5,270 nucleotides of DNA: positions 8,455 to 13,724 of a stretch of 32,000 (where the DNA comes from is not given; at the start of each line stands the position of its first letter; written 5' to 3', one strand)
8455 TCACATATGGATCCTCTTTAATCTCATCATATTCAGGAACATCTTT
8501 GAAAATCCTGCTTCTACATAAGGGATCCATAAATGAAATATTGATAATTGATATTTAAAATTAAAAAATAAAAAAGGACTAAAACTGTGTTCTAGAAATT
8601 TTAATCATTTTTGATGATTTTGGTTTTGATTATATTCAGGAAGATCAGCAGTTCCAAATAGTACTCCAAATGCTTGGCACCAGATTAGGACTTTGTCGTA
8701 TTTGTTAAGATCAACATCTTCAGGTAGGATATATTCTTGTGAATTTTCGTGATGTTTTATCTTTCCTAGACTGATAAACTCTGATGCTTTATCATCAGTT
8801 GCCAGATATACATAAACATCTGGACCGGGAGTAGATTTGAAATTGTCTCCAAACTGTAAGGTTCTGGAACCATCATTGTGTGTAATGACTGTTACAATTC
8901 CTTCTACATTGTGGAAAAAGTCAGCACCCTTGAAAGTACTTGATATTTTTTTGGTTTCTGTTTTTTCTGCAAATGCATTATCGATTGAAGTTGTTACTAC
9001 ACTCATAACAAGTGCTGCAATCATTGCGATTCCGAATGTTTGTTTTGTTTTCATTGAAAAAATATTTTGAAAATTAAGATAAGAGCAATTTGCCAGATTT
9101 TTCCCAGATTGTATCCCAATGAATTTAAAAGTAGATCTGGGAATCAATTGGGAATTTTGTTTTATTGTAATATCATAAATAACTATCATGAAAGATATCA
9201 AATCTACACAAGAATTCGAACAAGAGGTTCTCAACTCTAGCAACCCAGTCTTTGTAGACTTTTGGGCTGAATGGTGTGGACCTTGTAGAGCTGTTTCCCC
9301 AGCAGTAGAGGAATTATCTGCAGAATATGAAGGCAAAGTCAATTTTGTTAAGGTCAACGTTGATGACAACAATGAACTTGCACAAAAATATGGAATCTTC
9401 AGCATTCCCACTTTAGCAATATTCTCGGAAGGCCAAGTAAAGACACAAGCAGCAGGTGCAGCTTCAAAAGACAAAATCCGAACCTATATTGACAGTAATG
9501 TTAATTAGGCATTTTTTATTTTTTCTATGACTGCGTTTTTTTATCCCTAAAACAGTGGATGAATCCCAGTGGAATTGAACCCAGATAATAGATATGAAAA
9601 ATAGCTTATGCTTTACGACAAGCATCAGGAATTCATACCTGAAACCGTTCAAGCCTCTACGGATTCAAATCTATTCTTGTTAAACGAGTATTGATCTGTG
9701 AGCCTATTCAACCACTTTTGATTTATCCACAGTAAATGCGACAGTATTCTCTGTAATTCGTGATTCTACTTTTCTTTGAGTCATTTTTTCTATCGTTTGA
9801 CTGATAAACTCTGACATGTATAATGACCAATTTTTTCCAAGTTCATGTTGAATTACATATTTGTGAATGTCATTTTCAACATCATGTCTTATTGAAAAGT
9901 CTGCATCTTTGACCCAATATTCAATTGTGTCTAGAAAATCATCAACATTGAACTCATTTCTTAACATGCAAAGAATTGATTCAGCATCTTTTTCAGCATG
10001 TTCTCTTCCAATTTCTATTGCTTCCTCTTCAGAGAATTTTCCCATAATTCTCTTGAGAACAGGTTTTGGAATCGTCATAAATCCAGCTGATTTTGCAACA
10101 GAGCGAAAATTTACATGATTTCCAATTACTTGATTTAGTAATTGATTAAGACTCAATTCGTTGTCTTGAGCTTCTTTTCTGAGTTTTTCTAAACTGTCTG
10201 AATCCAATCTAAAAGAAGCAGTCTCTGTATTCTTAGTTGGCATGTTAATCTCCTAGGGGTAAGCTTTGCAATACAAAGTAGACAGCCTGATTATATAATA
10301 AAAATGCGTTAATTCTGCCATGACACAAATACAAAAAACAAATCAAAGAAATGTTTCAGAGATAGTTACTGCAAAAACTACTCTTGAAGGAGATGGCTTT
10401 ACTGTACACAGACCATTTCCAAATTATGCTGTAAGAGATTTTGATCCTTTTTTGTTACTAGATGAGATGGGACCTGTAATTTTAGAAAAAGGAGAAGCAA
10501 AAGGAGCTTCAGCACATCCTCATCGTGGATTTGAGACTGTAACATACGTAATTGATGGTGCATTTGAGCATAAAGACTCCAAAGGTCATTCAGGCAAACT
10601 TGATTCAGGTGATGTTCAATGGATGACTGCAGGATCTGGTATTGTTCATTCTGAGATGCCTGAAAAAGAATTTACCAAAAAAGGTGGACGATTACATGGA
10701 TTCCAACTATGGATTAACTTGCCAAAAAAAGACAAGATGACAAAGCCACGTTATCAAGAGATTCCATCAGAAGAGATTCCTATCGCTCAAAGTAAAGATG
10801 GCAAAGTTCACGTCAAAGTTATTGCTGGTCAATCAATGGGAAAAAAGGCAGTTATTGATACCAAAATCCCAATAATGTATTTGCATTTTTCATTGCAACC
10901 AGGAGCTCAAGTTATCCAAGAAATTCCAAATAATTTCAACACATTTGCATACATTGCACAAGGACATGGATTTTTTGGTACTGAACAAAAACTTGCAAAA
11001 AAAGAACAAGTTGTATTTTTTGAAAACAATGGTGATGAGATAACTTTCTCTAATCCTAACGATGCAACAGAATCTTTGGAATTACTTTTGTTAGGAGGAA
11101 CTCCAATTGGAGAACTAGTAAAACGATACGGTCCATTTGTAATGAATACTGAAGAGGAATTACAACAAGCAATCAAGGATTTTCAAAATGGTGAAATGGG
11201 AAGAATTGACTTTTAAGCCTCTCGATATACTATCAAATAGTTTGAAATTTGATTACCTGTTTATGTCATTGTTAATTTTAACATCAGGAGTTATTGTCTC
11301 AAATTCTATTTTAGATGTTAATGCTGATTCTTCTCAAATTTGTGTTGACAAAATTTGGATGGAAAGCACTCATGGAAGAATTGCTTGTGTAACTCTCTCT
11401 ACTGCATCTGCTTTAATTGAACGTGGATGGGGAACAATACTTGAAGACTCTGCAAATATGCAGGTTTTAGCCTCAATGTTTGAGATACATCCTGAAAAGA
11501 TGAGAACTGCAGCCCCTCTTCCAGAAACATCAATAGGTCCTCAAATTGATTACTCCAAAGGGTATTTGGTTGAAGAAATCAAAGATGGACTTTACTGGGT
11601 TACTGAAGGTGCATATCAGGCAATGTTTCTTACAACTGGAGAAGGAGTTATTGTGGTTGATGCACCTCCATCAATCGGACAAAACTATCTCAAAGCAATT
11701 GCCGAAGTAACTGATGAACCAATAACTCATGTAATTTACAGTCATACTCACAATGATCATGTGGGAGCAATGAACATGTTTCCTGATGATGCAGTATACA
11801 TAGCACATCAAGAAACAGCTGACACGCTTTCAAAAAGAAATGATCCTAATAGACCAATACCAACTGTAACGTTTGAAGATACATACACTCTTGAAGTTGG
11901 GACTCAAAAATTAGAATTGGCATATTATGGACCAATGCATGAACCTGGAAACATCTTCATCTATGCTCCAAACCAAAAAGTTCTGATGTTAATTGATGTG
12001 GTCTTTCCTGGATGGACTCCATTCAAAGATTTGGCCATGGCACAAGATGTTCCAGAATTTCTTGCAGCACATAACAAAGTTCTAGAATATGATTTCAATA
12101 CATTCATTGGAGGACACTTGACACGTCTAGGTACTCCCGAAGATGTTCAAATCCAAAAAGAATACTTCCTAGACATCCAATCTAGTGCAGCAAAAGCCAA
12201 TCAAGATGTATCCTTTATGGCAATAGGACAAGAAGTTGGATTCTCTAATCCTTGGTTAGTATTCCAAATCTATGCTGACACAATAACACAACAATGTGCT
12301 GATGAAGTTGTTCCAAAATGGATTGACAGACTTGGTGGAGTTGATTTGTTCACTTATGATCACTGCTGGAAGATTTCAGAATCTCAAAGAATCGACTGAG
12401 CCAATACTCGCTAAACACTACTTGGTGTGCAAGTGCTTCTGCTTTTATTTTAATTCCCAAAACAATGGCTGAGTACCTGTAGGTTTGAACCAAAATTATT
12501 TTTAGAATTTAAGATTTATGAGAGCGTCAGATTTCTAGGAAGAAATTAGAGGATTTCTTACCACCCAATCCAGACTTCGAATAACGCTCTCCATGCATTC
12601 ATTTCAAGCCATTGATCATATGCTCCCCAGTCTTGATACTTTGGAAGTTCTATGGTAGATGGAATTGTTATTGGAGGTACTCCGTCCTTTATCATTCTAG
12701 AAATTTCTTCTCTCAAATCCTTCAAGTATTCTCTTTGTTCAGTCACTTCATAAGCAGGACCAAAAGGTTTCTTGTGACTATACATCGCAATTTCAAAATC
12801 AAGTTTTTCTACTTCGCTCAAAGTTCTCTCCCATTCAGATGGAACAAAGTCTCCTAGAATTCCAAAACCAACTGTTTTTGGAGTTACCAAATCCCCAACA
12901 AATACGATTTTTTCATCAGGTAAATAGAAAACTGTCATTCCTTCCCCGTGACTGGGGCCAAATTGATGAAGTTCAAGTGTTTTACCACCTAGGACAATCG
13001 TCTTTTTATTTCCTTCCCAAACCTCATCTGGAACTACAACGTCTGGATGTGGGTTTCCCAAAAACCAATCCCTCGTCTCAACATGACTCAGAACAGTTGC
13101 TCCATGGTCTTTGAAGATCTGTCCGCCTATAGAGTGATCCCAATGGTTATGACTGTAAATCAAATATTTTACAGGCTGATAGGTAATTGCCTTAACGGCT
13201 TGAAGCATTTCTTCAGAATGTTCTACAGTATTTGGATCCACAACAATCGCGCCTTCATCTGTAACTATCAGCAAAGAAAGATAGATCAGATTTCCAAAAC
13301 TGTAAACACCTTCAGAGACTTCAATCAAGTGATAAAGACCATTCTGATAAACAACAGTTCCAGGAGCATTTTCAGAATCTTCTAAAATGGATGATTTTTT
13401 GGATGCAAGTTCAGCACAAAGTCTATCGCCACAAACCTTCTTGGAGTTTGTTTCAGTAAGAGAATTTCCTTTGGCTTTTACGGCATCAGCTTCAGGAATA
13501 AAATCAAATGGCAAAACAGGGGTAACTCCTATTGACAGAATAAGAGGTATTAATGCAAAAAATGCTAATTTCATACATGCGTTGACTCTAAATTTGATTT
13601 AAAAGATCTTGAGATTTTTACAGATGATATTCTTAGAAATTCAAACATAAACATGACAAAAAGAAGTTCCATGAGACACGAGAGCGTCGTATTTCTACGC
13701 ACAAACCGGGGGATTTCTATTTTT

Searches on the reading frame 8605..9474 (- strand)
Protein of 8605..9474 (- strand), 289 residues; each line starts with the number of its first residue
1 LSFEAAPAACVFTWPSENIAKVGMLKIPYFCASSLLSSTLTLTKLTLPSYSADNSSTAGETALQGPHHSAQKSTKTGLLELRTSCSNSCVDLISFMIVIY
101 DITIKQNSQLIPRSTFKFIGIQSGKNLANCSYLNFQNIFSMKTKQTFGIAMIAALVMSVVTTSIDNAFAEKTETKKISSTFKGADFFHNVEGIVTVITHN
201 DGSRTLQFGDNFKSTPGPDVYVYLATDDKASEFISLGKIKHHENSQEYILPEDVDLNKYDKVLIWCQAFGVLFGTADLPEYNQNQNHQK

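Call 63: search_protein_families(library=pfam, proteins=[window:8605-9474:-], max_evalue=0.0001)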
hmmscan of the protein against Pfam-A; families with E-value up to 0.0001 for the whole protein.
window:8605-9474:- (289 aa): 1 family
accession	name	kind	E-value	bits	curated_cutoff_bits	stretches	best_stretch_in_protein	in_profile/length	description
PF10517.14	DM13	-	7.5e-20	72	25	1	188-278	7-105/105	Electron transfer DM13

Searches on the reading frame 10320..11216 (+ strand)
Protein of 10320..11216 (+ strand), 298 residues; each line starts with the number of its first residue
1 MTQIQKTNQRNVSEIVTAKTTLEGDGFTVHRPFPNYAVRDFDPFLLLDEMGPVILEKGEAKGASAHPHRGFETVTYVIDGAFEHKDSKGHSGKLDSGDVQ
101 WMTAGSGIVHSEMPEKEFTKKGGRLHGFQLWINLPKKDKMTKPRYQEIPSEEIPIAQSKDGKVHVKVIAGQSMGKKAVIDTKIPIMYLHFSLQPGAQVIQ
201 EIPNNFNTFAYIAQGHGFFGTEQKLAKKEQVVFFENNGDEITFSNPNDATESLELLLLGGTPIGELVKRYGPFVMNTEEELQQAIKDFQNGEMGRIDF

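Call 63: search_protein_families(library=pfam, proteins=[window:10320-11216:+], max_evalue=0.0001)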
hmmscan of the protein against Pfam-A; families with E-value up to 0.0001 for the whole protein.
window:10320-11216:+ (298 aa): 2 families
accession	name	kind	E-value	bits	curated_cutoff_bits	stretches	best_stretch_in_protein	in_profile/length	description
PF02678.22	Pirin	-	8.4e-35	119.5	26.1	1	28-132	3-108/108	Pirin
PF05726.19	Pirin_C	-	4.5e-28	98.1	27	1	187-293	1-102/103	Pirin C-terminal cupin domain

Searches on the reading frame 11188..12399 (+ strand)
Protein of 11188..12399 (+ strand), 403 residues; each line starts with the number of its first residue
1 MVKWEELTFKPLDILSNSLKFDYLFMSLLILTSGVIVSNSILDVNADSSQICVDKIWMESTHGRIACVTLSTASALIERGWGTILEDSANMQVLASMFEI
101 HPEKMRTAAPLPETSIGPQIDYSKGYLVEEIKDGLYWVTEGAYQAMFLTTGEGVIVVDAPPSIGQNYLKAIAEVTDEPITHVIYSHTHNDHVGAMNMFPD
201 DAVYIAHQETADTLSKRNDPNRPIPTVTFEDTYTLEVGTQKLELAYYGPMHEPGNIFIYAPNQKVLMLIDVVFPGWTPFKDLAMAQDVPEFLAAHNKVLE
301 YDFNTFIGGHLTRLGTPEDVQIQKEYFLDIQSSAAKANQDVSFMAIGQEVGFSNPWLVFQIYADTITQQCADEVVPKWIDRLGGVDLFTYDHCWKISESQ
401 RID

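Call 63: search_protein_families(library=pfam, proteins=[window:11188-12399:+], max_evalue=0.0001)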
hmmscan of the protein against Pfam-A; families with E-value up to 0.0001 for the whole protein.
window:11188-12399:+ (403 aa): 2 families
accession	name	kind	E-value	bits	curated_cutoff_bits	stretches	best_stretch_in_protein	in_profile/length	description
PF00753.33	Lactamase_B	-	3e-15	57.1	22.7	1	141-282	4-161/196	Metallo-beta-lactamase superfamily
PF12706.13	Lactamase_B_2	-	8.4e-07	29.2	27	1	155-239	3-100/200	Beta-lactamase superfamily domain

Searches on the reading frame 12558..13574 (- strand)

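Call 63: search_protein_families(library=pfam, proteins=[window:12558-13574:-], max_evalue=0.0001)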
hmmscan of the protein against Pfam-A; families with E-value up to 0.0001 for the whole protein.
window:12558-13574:- (338 aa): 2 families
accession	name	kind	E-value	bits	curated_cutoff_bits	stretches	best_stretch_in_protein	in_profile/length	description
PF00753.33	Lactamase_B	-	2e-17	64.2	22.7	1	99-264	7-193/196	Metallo-beta-lactamase superfamily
PF19583.5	ODP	-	9.5e-07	29.3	27.2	1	101-231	6-138/194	ODP family beta lactamase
